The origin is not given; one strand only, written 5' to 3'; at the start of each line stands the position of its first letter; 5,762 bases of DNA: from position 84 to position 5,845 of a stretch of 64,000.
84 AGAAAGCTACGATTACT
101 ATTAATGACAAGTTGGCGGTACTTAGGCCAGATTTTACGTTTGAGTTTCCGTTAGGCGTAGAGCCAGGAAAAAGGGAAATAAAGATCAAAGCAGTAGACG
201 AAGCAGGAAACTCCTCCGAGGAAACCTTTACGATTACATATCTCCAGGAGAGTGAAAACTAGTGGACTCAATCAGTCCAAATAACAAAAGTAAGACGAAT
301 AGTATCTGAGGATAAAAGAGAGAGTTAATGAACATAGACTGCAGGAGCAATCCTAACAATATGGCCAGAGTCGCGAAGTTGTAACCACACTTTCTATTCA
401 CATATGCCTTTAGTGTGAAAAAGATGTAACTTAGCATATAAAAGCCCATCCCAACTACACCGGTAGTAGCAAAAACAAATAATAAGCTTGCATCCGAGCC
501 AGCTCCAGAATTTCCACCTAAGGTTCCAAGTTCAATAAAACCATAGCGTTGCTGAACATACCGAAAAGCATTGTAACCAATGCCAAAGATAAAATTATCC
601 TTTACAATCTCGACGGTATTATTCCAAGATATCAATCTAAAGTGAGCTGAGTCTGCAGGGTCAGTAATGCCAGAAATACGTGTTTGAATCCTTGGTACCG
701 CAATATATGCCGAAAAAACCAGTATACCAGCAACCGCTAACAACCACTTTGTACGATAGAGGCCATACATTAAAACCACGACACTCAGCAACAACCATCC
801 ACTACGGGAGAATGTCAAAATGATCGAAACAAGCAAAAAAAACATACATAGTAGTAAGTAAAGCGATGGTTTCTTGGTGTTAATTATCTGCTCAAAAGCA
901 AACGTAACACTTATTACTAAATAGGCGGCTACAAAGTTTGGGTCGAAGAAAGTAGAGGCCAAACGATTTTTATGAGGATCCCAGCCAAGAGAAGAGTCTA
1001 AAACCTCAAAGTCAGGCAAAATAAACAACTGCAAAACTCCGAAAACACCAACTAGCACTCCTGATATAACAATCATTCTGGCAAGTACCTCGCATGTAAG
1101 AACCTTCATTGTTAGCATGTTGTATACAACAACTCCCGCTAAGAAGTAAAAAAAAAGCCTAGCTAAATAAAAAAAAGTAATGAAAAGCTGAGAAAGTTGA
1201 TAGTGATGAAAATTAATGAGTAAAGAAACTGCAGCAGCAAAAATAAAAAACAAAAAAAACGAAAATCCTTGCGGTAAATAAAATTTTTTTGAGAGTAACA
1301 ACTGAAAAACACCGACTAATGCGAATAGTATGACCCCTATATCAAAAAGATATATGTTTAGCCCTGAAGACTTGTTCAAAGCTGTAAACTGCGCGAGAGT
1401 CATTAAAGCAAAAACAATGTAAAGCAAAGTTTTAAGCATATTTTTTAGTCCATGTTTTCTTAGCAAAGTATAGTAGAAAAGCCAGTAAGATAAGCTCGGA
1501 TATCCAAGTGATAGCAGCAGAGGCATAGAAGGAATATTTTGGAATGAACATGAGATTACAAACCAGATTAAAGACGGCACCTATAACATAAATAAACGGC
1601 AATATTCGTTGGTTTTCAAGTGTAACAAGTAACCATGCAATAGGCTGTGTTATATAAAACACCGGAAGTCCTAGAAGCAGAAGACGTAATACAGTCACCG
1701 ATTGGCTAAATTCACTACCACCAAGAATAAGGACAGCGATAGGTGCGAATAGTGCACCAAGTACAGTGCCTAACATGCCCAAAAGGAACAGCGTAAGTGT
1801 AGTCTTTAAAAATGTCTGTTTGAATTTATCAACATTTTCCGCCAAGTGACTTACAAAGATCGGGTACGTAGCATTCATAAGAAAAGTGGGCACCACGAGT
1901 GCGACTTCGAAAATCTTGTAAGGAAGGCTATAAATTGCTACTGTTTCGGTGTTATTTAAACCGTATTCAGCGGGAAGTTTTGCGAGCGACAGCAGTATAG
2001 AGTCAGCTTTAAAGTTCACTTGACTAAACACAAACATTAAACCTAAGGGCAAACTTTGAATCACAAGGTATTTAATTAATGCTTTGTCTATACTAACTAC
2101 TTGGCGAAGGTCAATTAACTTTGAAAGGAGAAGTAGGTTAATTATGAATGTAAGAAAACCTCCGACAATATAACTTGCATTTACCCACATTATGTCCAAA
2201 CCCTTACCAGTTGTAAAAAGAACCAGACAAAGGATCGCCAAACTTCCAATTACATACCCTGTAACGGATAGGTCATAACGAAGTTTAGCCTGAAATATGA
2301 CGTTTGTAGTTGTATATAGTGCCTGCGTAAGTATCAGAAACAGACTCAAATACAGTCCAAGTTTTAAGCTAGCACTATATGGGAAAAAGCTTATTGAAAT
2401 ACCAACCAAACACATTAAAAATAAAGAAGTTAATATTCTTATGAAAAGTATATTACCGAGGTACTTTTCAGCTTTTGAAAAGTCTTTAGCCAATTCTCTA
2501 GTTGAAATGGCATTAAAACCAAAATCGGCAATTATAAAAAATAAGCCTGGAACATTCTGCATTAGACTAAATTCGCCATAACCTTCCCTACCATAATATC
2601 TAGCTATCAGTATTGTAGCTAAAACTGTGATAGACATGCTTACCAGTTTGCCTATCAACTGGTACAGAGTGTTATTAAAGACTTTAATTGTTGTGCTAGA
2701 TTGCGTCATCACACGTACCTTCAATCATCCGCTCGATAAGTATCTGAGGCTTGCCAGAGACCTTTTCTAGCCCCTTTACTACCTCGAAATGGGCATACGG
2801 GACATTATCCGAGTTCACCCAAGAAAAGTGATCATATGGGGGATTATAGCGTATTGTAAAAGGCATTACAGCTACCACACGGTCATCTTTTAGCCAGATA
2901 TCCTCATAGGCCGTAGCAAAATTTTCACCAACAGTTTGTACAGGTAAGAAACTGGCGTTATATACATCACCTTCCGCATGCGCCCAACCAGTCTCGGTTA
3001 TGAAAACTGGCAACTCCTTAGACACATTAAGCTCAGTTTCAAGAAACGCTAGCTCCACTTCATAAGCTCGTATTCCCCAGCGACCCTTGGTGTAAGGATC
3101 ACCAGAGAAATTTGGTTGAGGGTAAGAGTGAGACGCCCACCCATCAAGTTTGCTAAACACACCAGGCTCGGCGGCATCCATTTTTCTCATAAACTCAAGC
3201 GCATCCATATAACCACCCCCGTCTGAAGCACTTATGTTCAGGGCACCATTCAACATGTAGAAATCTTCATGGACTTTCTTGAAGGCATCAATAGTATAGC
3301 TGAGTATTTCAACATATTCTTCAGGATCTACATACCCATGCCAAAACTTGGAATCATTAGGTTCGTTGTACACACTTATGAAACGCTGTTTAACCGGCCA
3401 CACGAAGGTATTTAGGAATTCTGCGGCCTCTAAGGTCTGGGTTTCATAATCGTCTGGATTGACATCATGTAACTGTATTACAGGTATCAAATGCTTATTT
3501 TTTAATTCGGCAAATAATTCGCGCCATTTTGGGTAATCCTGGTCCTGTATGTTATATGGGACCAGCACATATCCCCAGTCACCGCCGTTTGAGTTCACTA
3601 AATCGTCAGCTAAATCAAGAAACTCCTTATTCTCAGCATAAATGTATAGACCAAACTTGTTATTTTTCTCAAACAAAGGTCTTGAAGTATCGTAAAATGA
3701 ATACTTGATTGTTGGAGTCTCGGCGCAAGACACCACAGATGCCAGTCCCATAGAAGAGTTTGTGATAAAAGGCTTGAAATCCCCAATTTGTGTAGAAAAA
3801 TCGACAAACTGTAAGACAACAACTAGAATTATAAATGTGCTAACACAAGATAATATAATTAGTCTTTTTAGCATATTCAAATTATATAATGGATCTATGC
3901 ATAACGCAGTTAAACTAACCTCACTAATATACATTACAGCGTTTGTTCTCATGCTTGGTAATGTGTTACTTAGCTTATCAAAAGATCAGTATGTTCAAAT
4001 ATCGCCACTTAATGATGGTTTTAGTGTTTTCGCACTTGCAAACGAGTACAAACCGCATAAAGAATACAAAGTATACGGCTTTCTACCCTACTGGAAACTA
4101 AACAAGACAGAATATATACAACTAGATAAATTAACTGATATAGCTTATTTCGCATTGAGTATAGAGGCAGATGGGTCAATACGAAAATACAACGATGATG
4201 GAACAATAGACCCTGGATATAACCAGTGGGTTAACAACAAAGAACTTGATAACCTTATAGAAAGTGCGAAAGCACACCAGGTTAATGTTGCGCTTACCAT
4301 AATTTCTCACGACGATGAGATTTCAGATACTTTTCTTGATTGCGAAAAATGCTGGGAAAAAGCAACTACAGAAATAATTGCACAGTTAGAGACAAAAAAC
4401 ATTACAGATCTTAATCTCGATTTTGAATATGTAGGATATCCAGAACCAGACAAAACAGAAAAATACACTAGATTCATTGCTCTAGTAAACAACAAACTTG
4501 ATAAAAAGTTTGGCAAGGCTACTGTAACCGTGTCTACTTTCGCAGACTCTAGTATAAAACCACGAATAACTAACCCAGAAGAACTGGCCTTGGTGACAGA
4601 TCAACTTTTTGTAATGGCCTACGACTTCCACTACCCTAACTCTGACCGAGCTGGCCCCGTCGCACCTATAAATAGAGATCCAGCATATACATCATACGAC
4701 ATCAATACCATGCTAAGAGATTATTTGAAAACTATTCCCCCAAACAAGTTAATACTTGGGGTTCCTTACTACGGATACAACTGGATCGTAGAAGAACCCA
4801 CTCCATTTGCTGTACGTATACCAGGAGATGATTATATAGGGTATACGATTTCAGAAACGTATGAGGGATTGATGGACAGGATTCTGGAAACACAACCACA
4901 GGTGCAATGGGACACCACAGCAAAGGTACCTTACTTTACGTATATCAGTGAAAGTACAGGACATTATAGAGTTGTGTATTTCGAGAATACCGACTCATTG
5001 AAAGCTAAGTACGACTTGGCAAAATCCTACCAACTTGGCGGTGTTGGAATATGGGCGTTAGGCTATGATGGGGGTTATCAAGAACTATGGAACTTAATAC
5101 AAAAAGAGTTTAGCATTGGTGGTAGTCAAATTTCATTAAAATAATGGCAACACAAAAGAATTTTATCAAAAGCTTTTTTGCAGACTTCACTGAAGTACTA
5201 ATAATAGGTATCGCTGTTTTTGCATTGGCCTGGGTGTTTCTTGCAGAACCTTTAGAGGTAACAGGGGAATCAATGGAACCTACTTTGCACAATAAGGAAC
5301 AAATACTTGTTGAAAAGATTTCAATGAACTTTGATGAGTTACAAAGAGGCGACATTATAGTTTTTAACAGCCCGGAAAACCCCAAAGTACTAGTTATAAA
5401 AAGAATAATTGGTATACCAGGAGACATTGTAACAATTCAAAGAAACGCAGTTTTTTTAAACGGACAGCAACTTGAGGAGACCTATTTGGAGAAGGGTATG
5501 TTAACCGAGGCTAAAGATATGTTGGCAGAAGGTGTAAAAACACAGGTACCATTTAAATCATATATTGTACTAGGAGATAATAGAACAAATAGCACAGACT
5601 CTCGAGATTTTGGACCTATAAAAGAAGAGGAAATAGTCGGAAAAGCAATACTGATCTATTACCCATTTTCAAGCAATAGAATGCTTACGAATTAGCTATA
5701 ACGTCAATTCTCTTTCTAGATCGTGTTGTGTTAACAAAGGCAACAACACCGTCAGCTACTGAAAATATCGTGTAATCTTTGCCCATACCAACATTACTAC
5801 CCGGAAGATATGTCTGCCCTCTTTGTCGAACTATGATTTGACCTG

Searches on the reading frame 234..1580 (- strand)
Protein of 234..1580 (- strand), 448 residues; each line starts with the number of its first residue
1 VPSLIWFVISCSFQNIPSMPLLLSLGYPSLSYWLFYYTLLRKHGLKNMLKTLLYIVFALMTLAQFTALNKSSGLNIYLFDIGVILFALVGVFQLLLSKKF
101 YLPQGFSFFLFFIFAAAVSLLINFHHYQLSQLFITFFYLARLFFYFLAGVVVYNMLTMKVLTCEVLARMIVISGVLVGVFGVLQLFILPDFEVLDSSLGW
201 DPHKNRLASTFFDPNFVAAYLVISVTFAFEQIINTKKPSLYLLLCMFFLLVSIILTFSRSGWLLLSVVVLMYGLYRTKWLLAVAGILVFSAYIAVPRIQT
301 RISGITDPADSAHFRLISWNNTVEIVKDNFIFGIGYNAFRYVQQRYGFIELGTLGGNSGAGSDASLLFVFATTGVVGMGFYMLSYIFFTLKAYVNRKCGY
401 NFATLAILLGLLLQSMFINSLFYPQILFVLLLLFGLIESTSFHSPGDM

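Call 40: search_protein_families(library=pfam, proteins=[window:234-1580:-], max_evalue=0.0001)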
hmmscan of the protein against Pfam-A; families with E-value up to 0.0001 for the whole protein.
window:234-1580:- (448 aa): 1 family
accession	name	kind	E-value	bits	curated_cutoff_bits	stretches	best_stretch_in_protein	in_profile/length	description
PF04932.20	Wzy_C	-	3.1e-14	53.5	31.7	1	245-381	2-148/149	O-Antigen ligase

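Call 45: search_protein_families(library=ncbifam, proteins=[window:234-1580:-], max_evalue=0.1)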
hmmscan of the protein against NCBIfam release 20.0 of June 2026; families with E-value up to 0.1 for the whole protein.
window:234-1580:- (448 aa): 0 families

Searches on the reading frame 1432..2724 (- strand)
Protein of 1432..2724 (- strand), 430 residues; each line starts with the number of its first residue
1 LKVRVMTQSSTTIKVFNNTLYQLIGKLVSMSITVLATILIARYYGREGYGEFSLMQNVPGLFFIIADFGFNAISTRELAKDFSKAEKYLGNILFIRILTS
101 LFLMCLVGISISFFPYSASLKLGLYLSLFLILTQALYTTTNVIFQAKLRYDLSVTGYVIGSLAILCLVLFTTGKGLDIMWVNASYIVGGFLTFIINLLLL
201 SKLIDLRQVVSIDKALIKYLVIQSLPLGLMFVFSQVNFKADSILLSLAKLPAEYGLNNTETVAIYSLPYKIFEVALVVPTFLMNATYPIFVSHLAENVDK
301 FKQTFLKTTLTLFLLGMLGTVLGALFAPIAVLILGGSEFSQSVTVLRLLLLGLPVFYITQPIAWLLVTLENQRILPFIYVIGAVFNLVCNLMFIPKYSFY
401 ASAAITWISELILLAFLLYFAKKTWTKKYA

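Call 40: search_protein_families(library=pfam, proteins=[window:1432-2724:-], max_evalue=0.0001)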
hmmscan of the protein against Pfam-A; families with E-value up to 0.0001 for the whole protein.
window:1432-2724:- (430 aa): 3 families
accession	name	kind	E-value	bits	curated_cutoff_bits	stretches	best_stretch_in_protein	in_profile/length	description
PF01943.22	Polysacc_synt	-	5.5e-21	75.7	28.2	1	17-291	3-271/274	Polysaccharide biosynthesis protein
PF01554.23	MatE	-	1.1e-07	32.1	24.9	1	259-391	25-160/161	MatE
PF03023.19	MurJ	-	6.9e-05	22.1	27.4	1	90-426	68-404/451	Lipid II flippase MurJ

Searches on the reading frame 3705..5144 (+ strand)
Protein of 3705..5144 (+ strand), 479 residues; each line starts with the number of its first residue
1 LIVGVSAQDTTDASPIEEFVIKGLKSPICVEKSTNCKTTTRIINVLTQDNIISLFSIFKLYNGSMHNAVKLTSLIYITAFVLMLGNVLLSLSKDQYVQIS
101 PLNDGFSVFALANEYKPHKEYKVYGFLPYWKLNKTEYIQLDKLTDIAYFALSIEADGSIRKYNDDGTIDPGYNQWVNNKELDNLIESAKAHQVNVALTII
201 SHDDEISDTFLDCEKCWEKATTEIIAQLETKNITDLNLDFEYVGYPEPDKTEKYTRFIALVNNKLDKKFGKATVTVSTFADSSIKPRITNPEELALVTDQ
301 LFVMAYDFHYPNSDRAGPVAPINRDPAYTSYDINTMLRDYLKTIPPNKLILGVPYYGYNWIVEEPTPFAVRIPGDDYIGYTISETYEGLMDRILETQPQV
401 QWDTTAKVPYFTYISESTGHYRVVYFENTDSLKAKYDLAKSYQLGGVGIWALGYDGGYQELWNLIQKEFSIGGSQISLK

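Call 40: search_protein_families(library=pfam, proteins=[window:3705-5144:+], max_evalue=0.0001)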
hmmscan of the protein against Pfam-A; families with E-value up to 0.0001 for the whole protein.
window:3705-5144:+ (479 aa): 1 family
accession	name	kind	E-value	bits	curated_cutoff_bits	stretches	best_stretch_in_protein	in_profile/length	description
PF00704.34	Glyco_hydro_18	-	4.7e-31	109.1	29.6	1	126-455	5-317/317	Glycosyl hydrolases family 18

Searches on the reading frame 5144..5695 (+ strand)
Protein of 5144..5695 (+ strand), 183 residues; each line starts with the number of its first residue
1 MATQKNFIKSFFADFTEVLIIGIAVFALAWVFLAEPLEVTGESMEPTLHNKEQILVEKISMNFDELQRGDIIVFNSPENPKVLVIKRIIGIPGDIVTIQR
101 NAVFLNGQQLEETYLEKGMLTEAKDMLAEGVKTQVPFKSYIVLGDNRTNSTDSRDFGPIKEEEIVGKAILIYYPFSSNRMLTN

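Call 40: search_protein_families(library=pfam, proteins=[window:5144-5695:+], max_evalue=0.0001)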
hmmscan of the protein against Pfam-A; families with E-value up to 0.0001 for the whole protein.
window:5144-5695:+ (183 aa): 2 families
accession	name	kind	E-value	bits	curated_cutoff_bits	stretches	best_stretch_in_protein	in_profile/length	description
PF10502.14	Peptidase_S26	-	9.8e-48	162.7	22.9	1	15-173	4-168/168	Signal peptidase, peptidase S26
PF00717.28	Peptidase_S24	-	3.7e-06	27.1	23.3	1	37-95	38-88/116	Peptidase S24-like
